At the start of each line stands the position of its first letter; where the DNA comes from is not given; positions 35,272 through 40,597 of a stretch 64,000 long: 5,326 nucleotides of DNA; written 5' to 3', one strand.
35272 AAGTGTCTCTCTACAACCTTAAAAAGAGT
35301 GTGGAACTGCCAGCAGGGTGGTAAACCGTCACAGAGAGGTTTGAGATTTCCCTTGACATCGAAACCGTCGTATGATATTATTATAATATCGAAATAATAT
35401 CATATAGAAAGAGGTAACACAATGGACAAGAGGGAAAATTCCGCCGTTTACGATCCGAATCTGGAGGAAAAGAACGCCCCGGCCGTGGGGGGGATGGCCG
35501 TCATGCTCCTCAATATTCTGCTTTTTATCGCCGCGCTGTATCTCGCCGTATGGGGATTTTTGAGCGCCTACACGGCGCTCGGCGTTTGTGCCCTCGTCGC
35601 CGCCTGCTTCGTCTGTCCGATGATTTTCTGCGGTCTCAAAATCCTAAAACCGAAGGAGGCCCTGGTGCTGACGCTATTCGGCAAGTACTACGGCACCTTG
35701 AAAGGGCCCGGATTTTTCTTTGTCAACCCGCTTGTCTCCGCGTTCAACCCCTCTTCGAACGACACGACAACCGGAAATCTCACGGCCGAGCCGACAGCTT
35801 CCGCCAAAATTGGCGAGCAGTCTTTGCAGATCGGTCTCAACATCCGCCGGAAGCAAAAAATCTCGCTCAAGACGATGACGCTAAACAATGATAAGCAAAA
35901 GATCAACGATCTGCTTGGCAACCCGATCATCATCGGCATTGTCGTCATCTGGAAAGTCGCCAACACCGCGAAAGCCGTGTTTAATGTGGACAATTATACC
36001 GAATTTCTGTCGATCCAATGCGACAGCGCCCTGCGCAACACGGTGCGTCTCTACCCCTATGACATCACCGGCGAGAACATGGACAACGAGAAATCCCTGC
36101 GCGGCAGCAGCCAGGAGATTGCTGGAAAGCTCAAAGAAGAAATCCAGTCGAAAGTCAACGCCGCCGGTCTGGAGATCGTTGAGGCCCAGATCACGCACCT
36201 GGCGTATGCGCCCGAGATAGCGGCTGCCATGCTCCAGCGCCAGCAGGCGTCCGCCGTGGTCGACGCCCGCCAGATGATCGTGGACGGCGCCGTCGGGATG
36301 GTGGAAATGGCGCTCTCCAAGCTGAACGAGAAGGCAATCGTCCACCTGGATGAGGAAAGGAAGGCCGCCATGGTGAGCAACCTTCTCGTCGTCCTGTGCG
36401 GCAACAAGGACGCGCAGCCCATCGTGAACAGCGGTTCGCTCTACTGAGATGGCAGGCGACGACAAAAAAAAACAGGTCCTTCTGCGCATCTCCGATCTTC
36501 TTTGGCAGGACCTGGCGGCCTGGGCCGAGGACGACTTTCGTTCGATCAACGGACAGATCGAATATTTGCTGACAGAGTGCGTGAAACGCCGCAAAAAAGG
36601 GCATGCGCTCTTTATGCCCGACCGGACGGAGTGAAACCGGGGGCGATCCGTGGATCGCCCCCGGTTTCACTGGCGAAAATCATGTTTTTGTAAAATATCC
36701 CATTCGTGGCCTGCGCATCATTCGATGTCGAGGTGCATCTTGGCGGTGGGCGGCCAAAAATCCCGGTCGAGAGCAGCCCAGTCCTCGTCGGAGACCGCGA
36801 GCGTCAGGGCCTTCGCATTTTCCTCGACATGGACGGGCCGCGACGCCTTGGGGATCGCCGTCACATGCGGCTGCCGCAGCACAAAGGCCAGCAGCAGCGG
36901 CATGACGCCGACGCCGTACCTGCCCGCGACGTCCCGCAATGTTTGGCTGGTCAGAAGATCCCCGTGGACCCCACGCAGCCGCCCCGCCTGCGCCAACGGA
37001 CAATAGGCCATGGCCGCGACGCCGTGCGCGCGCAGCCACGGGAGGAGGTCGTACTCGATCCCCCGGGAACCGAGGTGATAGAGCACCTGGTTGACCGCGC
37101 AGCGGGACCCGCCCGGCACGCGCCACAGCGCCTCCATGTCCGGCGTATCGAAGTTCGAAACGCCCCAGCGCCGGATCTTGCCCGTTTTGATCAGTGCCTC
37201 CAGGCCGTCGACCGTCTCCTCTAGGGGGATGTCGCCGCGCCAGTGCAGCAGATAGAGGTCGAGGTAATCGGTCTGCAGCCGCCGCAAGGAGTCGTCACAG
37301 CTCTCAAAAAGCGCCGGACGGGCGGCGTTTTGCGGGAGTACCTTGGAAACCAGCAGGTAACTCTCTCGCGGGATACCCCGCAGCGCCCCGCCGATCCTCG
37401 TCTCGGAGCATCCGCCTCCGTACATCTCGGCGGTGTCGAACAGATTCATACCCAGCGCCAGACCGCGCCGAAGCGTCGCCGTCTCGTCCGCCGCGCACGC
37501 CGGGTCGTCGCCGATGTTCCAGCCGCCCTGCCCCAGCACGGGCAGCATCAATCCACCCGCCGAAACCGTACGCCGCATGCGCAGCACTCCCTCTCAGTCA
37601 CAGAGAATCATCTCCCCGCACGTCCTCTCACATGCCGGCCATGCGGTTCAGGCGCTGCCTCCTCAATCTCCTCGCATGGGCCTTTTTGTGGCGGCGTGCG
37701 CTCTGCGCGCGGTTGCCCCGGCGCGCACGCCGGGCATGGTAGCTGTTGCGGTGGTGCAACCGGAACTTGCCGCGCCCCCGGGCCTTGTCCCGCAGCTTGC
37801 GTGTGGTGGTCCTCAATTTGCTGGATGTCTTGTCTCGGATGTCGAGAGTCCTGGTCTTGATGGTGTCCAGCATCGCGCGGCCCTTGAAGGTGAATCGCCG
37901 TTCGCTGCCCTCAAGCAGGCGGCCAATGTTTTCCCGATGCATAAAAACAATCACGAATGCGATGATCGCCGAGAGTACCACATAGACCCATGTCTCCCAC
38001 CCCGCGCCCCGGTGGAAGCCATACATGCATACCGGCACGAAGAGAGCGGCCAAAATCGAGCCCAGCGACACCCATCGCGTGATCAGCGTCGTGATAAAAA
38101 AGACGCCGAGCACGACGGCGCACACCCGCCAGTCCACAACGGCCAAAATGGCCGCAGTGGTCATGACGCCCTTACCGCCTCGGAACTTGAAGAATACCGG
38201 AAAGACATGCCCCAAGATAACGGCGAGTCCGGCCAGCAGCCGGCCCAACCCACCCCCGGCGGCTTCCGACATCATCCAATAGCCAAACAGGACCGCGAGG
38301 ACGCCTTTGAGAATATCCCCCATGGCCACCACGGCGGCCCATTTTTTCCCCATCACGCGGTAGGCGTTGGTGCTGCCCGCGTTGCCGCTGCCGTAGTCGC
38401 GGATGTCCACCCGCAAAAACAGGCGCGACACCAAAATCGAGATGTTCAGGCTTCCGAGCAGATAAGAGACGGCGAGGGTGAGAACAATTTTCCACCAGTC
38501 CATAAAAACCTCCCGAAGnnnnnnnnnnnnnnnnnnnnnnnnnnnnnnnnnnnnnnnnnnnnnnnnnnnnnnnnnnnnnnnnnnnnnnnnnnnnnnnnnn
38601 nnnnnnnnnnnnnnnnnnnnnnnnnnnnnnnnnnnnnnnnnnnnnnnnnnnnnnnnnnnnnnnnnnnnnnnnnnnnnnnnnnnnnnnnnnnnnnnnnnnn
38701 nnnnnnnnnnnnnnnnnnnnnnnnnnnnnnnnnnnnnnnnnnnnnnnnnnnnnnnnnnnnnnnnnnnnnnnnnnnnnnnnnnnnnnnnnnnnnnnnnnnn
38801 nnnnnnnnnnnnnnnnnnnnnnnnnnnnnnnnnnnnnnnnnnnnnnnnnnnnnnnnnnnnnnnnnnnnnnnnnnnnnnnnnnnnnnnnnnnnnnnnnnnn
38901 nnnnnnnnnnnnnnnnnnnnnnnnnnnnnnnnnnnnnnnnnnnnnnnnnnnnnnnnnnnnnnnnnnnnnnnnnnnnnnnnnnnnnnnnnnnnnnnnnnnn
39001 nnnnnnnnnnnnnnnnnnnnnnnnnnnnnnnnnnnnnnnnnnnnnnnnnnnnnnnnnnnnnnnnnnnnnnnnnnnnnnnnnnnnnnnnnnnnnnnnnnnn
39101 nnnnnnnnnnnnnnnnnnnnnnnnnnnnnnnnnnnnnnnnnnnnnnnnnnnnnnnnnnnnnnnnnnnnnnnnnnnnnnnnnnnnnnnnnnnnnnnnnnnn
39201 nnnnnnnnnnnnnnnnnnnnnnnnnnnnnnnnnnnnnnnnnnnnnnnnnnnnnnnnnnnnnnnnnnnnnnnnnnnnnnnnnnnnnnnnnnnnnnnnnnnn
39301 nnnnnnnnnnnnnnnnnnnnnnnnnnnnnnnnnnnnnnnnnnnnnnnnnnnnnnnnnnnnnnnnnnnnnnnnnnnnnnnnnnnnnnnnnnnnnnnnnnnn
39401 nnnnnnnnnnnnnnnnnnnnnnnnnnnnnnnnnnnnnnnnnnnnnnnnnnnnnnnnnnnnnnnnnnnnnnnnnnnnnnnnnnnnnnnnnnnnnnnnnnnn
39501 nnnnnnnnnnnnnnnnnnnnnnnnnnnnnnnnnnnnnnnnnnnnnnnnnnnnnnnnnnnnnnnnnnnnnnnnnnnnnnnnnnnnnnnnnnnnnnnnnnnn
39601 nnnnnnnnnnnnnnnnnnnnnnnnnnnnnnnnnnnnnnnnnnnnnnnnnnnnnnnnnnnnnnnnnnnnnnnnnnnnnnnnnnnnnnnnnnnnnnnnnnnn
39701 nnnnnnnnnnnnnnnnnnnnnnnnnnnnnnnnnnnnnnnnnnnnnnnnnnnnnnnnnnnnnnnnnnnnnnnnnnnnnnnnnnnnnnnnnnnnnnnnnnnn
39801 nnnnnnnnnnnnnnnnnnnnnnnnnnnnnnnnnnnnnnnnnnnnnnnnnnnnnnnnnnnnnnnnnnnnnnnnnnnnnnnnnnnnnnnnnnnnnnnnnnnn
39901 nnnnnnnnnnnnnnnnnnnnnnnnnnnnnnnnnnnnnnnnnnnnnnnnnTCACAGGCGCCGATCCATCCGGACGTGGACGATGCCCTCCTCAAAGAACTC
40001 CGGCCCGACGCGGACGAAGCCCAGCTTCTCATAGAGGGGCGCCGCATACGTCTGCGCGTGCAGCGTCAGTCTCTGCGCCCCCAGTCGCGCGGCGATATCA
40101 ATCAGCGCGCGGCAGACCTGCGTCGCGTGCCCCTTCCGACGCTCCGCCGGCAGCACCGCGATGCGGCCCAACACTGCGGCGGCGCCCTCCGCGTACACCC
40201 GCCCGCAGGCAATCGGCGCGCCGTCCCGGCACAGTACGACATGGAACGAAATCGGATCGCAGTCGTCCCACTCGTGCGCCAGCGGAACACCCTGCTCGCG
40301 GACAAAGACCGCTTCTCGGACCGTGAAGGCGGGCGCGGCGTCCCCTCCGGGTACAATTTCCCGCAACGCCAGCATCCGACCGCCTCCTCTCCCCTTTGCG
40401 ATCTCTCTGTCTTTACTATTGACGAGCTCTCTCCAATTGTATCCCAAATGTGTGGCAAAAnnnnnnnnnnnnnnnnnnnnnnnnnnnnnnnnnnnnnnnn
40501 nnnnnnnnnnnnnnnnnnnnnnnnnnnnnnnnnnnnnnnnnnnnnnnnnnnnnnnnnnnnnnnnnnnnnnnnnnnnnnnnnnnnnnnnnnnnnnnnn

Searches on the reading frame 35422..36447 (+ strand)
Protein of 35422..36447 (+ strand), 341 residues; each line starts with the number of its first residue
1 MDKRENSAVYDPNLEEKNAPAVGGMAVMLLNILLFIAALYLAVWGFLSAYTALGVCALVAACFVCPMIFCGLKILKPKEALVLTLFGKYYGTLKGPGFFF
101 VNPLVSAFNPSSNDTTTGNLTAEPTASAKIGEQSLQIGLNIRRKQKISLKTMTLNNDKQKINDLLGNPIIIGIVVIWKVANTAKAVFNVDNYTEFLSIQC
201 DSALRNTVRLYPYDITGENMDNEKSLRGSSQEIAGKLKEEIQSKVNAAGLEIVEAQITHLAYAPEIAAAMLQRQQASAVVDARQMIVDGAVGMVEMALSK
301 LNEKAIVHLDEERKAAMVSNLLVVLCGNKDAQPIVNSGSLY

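Call 43: search_protein_families(library=pfam, proteins=[window:35422-36447:+], max_evalue=0.00001)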
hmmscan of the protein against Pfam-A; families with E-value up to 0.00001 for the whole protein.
window:35422-36447:+ (341 aa): 1 family
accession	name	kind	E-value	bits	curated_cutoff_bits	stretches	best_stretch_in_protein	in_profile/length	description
PF01145.31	Band_7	-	1.1e-26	94.3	23.6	1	74-283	2-168/176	SPFH domain / Band 7 family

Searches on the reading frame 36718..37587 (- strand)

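Call 43: search_protein_families(library=pfam, proteins=[window:36718-37587:-], max_evalue=0.00001)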
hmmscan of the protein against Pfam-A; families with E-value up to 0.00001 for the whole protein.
window:36718-37587:- (289 aa): 1 family
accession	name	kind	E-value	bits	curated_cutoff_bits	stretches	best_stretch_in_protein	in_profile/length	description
PF00248.27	Aldo_ket_red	-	3.3e-48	164.7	24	1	18-274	2-287/291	Aldo/keto reductase family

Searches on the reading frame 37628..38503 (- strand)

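Call 43: search_protein_families(library=pfam, proteins=[window:37628-38503:-], max_evalue=0.00001)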
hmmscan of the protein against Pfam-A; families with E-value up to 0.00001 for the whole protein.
window:37628-38503:- (291 aa): 1 family
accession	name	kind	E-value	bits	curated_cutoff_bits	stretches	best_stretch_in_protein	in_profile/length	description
PF02660.20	G3P_acyltransf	-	4e-52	177.1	24.1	1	12-196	1-164/164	Glycerol-3-phosphate acyltransferase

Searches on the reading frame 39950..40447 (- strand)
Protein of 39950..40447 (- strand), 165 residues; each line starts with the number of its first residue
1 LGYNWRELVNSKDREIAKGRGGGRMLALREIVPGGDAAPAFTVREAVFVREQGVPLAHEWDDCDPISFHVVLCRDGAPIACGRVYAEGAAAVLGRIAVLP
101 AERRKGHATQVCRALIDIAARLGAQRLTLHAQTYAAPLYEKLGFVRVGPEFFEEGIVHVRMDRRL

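Call 70: search_protein_families(library=pfam, proteins=[window:39950-40447:-], max_evalue=0.0001)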
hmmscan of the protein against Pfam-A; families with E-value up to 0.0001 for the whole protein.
window:39950-40447:- (165 aa): 4 families
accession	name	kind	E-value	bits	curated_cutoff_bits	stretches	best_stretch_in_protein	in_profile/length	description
PF13673.13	Acetyltransf_10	-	1.3e-15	58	23.6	1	69-164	33-127/128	Acetyltransferase (GNAT) domain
PF00583.31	Acetyltransf_1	-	5.4e-15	56.1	20.7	1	58-144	24-116/116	Acetyltransferase (GNAT) family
PF13508.13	Acetyltransf_7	-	5.1e-12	46.4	27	1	68-145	4-83/84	Acetyltransferase (GNAT) domain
PF08445.16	FR47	-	2e-05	24.9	22.1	1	91-145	22-78/86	FR47-like protein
